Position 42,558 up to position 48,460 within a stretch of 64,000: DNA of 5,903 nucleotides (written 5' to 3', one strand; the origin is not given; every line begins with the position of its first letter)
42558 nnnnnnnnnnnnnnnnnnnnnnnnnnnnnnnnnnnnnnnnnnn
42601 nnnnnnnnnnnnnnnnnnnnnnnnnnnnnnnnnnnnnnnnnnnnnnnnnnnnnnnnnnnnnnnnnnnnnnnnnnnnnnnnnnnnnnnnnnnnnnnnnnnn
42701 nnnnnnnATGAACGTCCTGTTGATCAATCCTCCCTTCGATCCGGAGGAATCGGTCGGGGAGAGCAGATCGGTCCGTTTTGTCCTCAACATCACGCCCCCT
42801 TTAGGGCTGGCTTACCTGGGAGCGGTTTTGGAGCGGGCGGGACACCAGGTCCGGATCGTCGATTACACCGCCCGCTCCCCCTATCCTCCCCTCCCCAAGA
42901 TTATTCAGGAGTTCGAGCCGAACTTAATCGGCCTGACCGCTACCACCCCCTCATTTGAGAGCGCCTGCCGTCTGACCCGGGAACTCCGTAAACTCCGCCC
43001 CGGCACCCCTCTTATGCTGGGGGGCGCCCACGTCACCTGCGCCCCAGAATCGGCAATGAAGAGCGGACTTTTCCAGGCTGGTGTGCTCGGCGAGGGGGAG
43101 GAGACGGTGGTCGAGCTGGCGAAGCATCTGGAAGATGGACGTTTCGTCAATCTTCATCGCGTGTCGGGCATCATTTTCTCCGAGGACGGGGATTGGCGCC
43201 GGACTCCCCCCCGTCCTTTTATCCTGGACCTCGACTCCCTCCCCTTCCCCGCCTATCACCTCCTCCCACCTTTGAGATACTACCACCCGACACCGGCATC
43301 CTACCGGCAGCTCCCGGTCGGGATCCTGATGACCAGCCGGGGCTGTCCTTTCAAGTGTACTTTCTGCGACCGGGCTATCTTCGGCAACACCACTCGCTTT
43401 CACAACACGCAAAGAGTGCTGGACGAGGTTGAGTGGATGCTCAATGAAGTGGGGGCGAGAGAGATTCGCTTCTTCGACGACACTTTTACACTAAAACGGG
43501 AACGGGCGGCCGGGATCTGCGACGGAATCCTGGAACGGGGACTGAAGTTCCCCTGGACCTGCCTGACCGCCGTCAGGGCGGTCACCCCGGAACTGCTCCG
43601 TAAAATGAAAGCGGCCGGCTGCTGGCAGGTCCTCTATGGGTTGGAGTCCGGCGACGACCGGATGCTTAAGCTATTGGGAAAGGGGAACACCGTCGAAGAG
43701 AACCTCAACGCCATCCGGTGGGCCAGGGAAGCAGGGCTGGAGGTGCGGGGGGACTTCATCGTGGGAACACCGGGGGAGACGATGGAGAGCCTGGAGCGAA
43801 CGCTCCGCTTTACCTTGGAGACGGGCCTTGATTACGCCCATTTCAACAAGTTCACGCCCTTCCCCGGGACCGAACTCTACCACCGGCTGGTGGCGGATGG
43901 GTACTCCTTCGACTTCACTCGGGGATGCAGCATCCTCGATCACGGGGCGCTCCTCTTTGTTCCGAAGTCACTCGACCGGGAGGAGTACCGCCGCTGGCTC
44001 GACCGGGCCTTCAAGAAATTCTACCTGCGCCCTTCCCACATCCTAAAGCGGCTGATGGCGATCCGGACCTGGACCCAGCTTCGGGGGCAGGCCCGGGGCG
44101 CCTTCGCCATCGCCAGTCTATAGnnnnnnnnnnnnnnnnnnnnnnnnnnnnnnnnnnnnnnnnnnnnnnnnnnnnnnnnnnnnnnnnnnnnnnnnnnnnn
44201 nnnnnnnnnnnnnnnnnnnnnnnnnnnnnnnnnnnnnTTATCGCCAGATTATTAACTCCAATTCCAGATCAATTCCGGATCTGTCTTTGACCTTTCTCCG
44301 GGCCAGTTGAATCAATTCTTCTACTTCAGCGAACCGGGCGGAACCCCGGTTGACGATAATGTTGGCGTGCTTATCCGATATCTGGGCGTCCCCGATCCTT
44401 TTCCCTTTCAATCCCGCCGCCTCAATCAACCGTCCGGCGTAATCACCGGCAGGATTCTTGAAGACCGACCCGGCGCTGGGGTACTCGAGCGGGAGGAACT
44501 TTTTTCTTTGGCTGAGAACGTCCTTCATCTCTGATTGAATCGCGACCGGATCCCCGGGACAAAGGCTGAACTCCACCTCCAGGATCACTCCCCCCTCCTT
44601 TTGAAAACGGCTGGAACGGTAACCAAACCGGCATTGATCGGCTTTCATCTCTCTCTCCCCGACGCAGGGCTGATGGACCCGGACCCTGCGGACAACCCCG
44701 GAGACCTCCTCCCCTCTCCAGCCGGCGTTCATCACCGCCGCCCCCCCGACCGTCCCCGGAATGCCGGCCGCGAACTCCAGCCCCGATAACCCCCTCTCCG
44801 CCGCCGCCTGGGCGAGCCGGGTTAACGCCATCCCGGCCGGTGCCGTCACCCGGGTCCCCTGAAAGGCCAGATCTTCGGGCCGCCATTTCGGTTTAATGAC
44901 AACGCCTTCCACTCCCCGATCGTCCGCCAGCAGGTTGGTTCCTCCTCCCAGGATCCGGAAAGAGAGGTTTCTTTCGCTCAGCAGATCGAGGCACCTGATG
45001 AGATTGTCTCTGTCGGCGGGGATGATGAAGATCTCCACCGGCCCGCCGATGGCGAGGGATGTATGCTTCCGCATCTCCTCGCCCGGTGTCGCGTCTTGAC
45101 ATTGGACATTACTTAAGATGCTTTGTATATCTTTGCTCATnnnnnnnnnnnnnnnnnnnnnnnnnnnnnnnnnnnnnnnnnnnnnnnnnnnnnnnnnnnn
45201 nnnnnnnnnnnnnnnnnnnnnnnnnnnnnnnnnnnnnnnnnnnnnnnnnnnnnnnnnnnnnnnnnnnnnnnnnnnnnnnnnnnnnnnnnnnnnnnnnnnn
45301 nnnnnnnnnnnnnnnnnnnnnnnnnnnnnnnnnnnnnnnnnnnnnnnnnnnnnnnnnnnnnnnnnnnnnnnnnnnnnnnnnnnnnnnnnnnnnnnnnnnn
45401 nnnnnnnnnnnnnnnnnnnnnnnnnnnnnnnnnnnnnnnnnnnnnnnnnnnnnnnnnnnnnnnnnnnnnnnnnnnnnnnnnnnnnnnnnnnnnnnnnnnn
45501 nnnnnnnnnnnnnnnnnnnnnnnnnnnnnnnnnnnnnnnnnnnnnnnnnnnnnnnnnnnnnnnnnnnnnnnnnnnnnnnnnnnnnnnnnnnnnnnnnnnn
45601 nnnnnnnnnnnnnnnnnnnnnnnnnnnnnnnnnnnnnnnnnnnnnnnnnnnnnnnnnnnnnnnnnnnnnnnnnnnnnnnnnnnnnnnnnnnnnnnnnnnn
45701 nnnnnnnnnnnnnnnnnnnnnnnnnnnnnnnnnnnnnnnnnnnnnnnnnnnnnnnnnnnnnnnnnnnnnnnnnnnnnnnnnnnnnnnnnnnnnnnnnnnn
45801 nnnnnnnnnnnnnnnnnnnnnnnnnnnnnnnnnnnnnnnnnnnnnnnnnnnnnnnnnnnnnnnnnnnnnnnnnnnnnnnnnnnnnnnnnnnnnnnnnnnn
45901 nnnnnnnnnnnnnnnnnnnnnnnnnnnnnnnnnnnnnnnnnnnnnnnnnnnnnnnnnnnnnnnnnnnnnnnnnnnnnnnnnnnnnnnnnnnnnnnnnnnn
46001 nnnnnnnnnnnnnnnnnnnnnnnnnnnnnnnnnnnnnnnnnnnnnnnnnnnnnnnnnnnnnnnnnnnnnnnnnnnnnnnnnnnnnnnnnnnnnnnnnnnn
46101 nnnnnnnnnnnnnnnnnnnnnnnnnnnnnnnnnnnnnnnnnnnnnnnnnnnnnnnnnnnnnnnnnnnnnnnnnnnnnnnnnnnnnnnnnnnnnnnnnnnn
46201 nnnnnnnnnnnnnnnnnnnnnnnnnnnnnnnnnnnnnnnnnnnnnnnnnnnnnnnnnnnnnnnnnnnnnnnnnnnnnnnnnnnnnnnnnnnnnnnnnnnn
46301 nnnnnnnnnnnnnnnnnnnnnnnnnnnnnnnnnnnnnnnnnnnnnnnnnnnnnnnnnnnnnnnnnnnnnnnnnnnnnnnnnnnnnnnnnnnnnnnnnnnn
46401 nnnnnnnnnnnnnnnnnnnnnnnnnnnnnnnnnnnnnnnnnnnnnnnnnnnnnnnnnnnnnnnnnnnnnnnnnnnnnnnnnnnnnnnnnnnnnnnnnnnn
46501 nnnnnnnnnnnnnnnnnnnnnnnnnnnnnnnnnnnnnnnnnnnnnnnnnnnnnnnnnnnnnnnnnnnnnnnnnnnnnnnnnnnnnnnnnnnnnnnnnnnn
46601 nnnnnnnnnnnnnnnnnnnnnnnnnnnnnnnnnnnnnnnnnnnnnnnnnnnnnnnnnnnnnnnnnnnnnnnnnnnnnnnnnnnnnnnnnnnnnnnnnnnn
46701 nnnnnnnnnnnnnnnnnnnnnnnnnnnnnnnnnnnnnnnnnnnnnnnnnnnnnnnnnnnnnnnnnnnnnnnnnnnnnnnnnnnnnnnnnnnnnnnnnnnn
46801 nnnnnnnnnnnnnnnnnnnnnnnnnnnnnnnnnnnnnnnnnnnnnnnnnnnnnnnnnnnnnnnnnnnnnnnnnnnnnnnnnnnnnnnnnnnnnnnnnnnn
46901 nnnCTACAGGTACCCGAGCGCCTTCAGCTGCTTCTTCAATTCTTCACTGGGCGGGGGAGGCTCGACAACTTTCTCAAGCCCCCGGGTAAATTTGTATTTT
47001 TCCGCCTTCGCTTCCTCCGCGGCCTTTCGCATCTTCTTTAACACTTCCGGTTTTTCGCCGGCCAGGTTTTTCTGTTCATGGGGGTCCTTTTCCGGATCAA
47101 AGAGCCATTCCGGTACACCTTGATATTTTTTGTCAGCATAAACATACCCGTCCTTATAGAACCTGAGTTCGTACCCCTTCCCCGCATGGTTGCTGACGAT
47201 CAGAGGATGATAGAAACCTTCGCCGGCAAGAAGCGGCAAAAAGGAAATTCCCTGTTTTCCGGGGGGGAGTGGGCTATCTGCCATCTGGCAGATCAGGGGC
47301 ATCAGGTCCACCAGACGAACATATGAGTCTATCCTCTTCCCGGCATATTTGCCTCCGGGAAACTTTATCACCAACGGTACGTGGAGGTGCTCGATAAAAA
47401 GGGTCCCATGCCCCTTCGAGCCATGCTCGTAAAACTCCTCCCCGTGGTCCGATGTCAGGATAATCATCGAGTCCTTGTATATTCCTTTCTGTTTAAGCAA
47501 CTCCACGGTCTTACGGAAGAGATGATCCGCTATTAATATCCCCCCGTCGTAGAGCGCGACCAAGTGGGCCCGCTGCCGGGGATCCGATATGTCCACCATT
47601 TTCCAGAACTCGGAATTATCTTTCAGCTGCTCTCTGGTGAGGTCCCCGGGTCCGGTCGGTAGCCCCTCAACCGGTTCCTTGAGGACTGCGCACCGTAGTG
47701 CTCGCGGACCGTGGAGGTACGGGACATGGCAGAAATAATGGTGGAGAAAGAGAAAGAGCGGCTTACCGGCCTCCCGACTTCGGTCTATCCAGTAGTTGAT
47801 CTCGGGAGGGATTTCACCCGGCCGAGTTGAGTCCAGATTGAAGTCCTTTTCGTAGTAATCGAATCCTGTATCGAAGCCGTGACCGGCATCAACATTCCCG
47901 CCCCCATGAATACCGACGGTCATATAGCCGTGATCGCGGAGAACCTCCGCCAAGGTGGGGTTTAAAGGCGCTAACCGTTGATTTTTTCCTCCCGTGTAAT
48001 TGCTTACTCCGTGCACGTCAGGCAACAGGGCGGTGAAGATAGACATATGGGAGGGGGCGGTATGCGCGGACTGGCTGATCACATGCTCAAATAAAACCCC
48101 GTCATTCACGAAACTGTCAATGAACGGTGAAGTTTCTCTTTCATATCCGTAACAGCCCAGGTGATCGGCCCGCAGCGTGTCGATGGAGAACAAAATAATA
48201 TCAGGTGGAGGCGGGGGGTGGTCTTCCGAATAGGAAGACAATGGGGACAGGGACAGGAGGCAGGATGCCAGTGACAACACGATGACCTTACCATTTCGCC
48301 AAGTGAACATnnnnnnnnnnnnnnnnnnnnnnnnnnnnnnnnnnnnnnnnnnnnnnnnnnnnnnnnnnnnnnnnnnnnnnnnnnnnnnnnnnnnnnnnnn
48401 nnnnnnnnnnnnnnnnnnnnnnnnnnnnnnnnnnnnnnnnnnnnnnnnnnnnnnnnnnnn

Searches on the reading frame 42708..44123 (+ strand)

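Call 11: search_protein_families(library=pfam, proteins=[window:42708-44123:+], max_evalue=0.001)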
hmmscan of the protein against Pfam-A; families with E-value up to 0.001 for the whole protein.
window:42708-44123:+ (471 aa): 2 families
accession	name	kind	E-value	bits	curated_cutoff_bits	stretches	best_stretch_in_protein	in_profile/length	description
PF04055.27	Radical_SAM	-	3.2e-29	102.7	29.5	1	209-368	3-165/166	Radical SAM superfamily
PF02310.24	B12-binding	-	1.8e-22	79.8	32.1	1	26-137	9-120/121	B12 binding domain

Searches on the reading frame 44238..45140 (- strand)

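Call 11: search_protein_families(library=pfam, proteins=[window:44238-45140:-], max_evalue=0.001)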
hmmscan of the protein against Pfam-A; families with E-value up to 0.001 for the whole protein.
window:44238-45140:- (300 aa): 2 families
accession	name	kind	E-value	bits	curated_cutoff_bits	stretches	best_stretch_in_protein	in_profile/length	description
PF02873.21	MurB_C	-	5.5e-34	116.8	27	1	201-297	2-97/99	UDP-N-acetylenolpyruvoylglucosamine reductase, C-terminal domain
PF01565.28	FAD_binding_4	-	4.3e-18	65.8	26.4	1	37-151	3-120/139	FAD binding domain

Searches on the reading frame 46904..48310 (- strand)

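Call 79: search_protein_families(library=pfam, proteins=[window:46904-48310:-], max_evalue=0.001)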
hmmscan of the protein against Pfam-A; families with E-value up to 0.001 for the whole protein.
window:46904-48310:- (468 aa): 3 families
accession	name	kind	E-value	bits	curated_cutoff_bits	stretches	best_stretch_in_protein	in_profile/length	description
PF00884.28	Sulfatase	-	4.3e-39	135.1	25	1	36-345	1-300/301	Sulfatase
PF01663.27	Phosphodiest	-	7.2e-12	46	23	1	39-105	2-65/342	Type I phosphodiesterase / nucleotide pyrophosphatase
PF16347.10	SGSH_C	-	9.5e-09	36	29.3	1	296-433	3-150/154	N-sulphoglucosamine sulphohydrolase, C-terminal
